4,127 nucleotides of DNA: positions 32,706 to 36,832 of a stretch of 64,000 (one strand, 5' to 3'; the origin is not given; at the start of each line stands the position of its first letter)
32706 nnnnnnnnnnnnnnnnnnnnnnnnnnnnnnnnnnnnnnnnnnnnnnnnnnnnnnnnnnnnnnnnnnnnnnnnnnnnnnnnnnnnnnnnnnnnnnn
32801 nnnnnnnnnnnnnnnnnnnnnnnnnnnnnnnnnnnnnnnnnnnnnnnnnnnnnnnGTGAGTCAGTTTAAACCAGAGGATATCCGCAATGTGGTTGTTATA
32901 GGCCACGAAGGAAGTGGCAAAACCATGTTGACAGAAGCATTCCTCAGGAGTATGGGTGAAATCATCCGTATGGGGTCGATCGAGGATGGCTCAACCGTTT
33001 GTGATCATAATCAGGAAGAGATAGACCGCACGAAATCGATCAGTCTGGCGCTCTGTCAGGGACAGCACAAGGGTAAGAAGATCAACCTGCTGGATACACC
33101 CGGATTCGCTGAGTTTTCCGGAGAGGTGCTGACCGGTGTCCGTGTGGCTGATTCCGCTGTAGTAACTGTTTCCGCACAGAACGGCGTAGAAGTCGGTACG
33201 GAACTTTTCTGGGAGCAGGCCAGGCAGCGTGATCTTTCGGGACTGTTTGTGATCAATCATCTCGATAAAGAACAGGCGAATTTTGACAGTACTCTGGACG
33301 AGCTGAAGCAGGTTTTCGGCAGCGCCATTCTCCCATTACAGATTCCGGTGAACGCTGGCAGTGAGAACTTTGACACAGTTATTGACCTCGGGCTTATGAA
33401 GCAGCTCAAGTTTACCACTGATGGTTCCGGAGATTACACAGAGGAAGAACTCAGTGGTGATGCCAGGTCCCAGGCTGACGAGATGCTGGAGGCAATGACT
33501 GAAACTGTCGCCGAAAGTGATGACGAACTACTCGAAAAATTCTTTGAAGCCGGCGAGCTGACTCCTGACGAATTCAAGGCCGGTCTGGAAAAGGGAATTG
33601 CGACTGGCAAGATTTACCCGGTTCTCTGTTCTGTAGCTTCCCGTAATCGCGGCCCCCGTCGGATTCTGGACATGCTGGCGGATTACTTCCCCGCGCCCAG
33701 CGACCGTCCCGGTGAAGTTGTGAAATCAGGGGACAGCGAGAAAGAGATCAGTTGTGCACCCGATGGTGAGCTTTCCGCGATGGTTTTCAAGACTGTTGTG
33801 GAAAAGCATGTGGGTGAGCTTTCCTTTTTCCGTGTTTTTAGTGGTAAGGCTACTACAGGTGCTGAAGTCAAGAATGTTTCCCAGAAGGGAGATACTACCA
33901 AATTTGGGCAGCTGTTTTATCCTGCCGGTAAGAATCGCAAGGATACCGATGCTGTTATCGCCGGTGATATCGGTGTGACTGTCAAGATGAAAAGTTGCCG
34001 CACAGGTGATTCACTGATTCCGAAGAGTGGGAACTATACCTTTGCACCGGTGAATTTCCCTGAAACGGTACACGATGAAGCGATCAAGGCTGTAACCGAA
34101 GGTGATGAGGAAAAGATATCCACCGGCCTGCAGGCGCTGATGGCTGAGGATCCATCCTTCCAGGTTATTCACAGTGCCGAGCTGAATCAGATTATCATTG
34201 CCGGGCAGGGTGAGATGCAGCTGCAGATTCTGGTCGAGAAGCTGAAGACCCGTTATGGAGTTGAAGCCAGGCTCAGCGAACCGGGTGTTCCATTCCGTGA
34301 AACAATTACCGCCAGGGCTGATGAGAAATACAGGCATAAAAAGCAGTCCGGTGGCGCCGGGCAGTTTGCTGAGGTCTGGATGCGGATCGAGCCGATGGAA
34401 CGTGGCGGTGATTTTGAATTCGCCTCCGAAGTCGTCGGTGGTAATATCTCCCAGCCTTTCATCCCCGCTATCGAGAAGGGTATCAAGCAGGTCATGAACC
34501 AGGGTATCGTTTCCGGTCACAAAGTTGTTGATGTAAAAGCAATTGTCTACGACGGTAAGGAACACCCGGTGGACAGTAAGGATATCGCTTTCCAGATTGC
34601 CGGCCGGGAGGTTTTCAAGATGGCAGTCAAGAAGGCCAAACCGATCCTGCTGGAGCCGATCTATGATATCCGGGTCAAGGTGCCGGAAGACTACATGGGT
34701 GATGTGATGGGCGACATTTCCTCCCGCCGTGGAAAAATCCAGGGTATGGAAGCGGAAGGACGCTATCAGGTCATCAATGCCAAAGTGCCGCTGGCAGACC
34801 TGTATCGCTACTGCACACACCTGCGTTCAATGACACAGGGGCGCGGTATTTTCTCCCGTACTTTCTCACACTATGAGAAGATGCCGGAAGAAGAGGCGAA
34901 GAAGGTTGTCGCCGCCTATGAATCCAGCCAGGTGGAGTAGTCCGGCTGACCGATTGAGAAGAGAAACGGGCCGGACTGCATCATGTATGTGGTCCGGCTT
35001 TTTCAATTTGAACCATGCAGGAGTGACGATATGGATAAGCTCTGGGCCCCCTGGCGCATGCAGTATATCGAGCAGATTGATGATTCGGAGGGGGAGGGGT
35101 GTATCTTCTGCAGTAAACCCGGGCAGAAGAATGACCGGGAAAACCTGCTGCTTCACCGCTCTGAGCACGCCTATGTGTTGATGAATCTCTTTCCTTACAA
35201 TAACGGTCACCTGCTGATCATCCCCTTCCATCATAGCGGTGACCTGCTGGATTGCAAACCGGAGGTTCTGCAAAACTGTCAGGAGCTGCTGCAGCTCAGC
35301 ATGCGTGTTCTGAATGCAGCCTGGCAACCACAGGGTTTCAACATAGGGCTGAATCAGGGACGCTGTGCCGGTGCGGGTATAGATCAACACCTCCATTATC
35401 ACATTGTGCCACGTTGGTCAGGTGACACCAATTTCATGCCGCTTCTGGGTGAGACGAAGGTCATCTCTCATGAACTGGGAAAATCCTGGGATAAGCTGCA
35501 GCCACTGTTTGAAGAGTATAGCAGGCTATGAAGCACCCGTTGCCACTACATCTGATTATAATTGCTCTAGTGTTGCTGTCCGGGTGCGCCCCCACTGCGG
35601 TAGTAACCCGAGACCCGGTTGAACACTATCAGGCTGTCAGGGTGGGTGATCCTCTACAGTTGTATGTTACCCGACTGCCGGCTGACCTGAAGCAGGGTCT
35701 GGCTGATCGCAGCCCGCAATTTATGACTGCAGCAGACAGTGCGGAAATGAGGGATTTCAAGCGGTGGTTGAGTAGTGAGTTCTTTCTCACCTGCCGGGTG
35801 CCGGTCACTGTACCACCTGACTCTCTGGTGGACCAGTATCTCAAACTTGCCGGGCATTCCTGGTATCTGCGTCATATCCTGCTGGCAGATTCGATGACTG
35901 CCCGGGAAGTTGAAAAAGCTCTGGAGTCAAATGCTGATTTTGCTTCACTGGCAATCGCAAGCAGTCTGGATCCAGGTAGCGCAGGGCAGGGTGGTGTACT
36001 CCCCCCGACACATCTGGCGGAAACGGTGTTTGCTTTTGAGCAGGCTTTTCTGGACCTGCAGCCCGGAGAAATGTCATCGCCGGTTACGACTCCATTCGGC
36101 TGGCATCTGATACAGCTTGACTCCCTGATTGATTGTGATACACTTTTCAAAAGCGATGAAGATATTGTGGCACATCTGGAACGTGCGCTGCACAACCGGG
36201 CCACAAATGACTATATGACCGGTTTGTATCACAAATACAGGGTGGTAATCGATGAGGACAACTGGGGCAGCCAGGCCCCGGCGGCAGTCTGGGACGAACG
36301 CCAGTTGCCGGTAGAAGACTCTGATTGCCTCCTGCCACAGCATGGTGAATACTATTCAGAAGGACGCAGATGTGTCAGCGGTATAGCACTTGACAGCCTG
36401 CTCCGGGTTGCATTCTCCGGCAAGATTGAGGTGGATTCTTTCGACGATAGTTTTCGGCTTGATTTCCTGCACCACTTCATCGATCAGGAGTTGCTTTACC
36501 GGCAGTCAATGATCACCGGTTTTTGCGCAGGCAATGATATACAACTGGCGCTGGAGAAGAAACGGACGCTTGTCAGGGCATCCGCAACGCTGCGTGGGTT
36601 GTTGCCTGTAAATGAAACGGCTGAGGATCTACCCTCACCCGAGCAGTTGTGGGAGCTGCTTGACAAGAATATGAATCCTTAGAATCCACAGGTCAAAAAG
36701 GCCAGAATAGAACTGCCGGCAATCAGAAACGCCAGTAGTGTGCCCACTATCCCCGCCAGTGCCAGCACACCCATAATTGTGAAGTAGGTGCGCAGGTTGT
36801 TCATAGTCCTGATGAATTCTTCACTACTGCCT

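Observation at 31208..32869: Full-length but catalytically dead-looking adenylate-forming enzyme coupled to EF-G2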

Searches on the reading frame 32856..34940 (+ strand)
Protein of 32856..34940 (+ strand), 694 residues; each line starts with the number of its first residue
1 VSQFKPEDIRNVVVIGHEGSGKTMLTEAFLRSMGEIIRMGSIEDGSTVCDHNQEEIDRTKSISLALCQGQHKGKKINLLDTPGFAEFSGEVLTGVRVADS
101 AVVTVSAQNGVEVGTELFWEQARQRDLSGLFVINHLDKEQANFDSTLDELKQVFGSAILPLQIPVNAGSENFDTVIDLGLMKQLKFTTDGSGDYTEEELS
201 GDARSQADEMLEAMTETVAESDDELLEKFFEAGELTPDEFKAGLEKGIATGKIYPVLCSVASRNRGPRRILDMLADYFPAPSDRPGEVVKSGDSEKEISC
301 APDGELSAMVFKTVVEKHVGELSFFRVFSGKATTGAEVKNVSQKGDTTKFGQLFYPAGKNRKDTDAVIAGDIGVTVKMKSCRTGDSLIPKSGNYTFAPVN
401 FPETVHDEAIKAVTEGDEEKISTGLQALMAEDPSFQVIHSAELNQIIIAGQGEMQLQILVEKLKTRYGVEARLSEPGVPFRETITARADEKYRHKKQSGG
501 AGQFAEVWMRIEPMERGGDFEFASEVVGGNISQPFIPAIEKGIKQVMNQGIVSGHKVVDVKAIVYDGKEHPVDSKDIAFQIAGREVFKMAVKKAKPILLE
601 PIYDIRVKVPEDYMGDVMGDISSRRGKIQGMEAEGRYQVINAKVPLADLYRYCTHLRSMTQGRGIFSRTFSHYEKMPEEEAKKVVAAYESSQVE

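Call 3: search_protein_families(library=pfam, proteins=[window:32856-34940:+], max_evalue=0.01)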
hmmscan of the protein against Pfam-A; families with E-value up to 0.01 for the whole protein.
window:32856-34940:+ (694 aa): 9 families
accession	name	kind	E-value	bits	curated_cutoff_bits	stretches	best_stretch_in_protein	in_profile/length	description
PF03764.24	EFG_IV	-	6.9e-39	132.8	24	1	476-595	1-121/121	Elongation factor G, domain IV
PF00009.33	GTP_EFTU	-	2.3e-36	125.6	26.5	1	8-279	2-187/188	Elongation factor Tu GTP binding domain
PF00679.30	EFG_C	-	4.1e-30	104.1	27.9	1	598-683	2-88/89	Elongation factor G C-terminus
PF14492.12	EFG_III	-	1.2e-20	73.8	27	1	401-474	1-74/75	Elongation Factor G, domain III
PF22042.2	EF-G_D2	-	2.4e-12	47.2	27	1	306-388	2-82/84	Elongation factor G domain 2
PF03144.31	GTP_EFTU_D2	-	2.4e-07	31.5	30.3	1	320-387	1-72/73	Elongation factor Tu domain 2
PF16658.11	RF3_C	-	8.9e-06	26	40.1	1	417-490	22-95/132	Class II release factor RF3, C-terminal domain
PF13191.12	AAA_16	-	0.0078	17.2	32.6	0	10-34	25-49/167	AAA ATPase domain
PF00735.24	Septin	-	0.0092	15.7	26.2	0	11-87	6-75/280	Septin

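Call 4: search_protein_families(library=ncbifam, proteins=[window:32856-34940:+], max_evalue=0.01)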
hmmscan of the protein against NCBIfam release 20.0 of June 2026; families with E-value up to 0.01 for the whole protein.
window:32856-34940:+ (694 aa): 29 families (the best 25 are shown)
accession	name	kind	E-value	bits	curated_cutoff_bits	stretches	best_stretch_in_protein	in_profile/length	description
NF009381.0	PRK12740.1-5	subfamily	4.3e-255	848.4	583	1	1-692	1-689/692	elongation factor G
NF058620.1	EFG2_Bacteroid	exception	1.1e-207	691.8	1000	2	1-517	1-511/717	elongation factor G2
NF009891.0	PRK13351.1-1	equivalog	3.9e-183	610.7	597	1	1-689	1-678/681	elongation factor G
NF009377.1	PRK12740.1-1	equivalog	3.8e-181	604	890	1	5-684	9-698/700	elongation factor G-like protein EF-G2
TIGR00484.1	EF-G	equivalog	6e-178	593.2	659.4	1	7-687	8-688/691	elongation factor G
NF009379.0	PRK12740.1-3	equivalog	2e-144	482.7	513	1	7-689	6-671/674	elongation factor G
NF012153.1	tet_protect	equivalog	7.2e-84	282.2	775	1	11-673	2-614/614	tetracycline resistance ribosomal protection protein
TIGR00490.1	aEF-2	equivalog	6.6e-69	232.8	738.45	3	540-685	561-708/720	elongation factor EF-2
NF000120.3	47473_otr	exception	2.4e-58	198.2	900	2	203-667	165-607/608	tetracycline resistance ribosomal protection protein Otr(A)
NF033148.1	tet_protect_M_W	exception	2.4e-52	178.1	1100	2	216-675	176-612/639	TetM/TetW/TetO/TetS family tetracycline resistance ribosomal protection protein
NF001964.0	PRK00741.1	equivalog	2.7e-47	161.4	473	1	10-490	13-479/529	peptide chain release factor 3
NF009892.0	PRK13351.1-3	equivalog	1e-46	159.6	640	1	9-668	3-609/623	elongation factor G-like protein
TIGR01394.1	TypA_BipA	equivalog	1.5e-46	158.9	757.3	3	9-154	1-144/594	translational GTPase TypA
NF012155.1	tet_protect_M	exception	3.9e-41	141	1420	2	9-159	3-153/639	tetracycline resistance ribosomal protection protein Tet(M)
NF012154.0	tet_protect_Q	exception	6.7e-40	137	1425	2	212-670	174-608/638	tetracycline resistance ribosomal protection protein Tet(Q)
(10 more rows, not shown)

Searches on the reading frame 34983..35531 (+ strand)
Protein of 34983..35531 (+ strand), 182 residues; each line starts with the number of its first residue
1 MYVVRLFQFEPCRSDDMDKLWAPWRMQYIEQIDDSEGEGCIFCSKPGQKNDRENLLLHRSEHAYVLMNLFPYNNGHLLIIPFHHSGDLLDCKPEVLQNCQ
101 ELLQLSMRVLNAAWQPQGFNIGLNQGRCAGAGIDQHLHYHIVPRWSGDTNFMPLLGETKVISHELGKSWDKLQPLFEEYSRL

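Call 3: search_protein_families(library=pfam, proteins=[window:34983-35531:+], max_evalue=0.01)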
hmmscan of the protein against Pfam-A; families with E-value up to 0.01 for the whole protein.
window:34983-35531:+ (182 aa): 3 families
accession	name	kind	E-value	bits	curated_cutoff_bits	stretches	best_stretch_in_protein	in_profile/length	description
PF01230.28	HIT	-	2.2e-11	44.7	21.5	1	56-144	8-95/98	HIT domain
PF11969.13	DcpS_C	-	0.00013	22.9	24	1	40-142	2-100/114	Scavenger mRNA decapping enzyme C-term binding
PF04677.20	CwfJ_C_1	-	0.00064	20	21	1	38-100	12-72/122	Protein similar to CwfJ C-terminus 1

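Call 68: search_protein_families(library=ncbifam, proteins=[window:35031-35531:+], max_evalue=0.00001)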
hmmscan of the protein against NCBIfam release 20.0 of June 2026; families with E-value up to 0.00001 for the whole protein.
window:35031-35531:+ (166 aa): 2 families
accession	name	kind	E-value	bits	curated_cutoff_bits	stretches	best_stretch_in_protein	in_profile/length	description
NF052622.1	ATPAdlTfActino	equivalog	1.1e-40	139.1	290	1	2-149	13-163/176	ATP adenylyltransferase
NF045834.1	M_plasma_HinT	exception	4.2e-07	30.8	130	1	41-127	15-100/102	histidine triad protein HinT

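Call 69: search_solved_structures(query=window:35031-35531:+, max_evalue=0.001)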
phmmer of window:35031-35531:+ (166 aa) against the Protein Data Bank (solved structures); distinct sequences matched with E-value up to 0.001: 19.
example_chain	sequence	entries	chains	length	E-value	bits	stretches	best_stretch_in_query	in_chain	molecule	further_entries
6af2_A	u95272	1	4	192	1.6e-32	116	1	2-150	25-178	HIT domain-containing protein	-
3ano_A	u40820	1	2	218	1.8e-31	112.5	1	2-149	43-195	AP-4-A phosphorylase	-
3wo5_A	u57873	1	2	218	3.4e-31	111.6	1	2-149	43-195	AP-4-A phosphorylase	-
3o0m_A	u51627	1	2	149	2e-12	50.4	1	23-133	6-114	HIT family protein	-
3imi_A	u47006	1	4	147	2.3e-11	47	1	21-135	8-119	HIT family protein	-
2eo4_A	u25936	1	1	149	3.2e-11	46.5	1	24-133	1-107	150aa long hypothetical histidine triad nucleotide-binding protein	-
6iq1_A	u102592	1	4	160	4.1e-09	39.7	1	23-135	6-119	Adenosine 5'-monophosphoramidase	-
1y23_A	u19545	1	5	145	4.1e-09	39.7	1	22-133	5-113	Histidine triad protein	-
3r6f_A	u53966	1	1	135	2.7e-08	37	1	21-136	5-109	HIT family protein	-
3lb5_A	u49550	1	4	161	3.4e-08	36.7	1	34-132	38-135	Hit-like protein involved in cell-cycle regulation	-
3ksv_A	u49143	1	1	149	6.7e-08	35.7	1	23-151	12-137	Uncharacterized protein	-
3l7x_A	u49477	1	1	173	1.7e-06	31.1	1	22-135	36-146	Putative Hit-like protein involved in cell-cycle regulation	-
9uch_A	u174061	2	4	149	2.5e-06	30.6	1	35-134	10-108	Bis(5'-adenosyl)-triphosphatase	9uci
1fhi_A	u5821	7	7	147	2e-05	27.6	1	35-135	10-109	FRAGILE HISTIDINE TRIAD PROTEIN | FRAGILE HISTIDINE PROTEIN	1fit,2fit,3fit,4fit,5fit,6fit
3oj7_A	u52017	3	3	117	2.6e-05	27.3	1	20-126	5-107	Putative histidine triad family protein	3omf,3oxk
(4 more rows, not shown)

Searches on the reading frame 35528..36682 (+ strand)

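Call 3: search_protein_families(library=pfam, proteins=[window:35528-36682:+], max_evalue=0.01)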
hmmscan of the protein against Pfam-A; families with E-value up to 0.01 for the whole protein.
window:35528-36682:+ (384 aa): 3 families
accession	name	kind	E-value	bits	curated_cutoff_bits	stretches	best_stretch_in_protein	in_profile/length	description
PF13616.12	Rotamase_3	-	1e-13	52.3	22.5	1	124-197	39-112/116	PPIC-type PPIASE domain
PF00639.27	Rotamase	-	9.6e-13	49.4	21.7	1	125-198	22-96/97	PPIC-type PPIASE domain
PF13145.12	Rotamase_2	-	5.7e-06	27.6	27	1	110-200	20-108/121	PPIC-type PPIASE domain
